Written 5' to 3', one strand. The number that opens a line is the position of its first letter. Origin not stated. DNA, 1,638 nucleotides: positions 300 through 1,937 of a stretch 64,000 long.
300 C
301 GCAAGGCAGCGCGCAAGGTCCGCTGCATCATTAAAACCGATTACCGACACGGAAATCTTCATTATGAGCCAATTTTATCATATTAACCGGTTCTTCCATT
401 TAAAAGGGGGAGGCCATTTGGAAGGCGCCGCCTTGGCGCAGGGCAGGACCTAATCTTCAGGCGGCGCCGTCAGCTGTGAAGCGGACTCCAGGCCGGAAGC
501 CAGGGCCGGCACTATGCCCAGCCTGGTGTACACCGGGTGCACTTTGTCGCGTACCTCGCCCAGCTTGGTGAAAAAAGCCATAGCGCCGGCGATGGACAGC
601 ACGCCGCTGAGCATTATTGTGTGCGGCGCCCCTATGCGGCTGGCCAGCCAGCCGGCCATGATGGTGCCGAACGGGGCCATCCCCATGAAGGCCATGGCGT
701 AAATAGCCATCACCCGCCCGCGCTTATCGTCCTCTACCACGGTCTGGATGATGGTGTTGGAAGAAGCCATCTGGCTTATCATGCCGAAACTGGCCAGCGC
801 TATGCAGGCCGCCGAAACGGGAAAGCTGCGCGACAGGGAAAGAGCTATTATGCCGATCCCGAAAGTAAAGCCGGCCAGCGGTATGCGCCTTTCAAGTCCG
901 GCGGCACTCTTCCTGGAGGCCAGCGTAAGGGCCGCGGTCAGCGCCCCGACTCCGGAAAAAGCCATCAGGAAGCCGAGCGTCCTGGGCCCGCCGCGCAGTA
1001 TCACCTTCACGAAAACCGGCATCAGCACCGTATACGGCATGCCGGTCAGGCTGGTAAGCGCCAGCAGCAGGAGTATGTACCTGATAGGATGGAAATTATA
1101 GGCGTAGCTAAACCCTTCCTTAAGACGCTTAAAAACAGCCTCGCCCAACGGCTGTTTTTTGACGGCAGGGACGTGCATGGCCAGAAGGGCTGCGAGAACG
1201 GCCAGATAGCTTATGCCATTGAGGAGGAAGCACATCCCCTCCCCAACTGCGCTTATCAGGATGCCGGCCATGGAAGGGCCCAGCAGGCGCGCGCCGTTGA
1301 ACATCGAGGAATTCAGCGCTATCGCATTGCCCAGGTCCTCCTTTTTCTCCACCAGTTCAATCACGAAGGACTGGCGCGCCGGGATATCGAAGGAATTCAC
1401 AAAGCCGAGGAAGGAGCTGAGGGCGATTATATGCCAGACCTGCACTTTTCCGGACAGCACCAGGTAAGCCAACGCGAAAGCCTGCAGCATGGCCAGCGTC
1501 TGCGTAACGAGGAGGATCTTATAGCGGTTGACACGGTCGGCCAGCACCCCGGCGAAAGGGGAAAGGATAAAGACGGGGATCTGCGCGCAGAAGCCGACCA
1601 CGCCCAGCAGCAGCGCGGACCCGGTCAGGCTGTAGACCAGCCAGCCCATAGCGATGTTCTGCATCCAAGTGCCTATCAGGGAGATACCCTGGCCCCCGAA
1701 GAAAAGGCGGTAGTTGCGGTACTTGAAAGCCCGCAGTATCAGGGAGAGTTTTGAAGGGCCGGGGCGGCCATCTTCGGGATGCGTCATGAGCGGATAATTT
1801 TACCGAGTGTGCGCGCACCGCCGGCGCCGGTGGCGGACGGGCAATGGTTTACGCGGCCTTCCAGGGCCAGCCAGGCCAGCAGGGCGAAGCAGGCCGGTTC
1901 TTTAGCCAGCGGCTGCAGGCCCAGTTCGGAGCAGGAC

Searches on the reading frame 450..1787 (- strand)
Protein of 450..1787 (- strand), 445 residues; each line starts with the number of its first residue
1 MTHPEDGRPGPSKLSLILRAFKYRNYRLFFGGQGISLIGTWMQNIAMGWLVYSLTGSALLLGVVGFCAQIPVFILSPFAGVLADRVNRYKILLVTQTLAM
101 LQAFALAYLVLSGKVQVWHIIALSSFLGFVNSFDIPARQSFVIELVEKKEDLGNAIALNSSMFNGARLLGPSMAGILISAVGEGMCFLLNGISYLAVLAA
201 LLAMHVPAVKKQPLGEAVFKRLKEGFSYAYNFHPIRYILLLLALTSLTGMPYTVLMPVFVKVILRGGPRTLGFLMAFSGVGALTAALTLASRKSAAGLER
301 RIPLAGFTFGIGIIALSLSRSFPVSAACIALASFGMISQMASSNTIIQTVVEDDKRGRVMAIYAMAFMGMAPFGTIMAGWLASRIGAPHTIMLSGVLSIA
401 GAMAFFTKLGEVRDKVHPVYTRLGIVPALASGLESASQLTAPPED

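Call 44: search_protein_families(library=ncbifam, proteins=[window:450-1787:-], max_evalue=0.00001)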
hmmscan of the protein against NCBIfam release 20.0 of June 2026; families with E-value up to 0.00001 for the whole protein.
window:450-1787:- (445 aa): 10 families
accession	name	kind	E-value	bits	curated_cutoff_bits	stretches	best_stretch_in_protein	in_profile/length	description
TIGR00900.1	2A0121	subfamily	1.4e-57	195.7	319.6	1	26-386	1-364/364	H+ Antiporter protein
NF007792.0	PRK10489.1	equivalog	3.5e-34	118.5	324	1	23-414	16-404/419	enterobactin transporter EntS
NF012178.0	tet_MFS_V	exception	1.3e-23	83.8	640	1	18-404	2-393/409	tetracycline efflux MFS transporter Tet(V)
NF000245.1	macrolide_MefA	exception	3.1e-20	72.6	675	1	22-413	8-400/405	macrolide efflux MFS transporter Mef(A)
NF052575.1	MFS_efflux_Tap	equivalog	6.2e-19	68.3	625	1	39-401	19-388/401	multidrug efflux MFS transporter Tap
NF000246.1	macrolide_MefC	exception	1.5e-18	67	870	1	23-407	7-395/407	macrolide efflux MFS transporter Mef(C)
NF000051.1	macrolide_MefB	exception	2.2e-15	56.5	800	1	25-403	10-390/409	macrolide efflux MFS transporter Mef(B)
TIGR00880.1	2_A_01_02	superfamily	5.3e-14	52.5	131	1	72-202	11-135/141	multidrug resistance protein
NF006386.0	PRK08633.1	equivalog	1.6e-10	39.4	1221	1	54-409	42-410/1147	acyl-[ACP]--phospholipid O-acyltransferase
NF000154.1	macrolide_MefEN2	exception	5.6e-09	35.8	800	1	56-400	38-384/401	macrolide efflux MFS transporter Mef(En2)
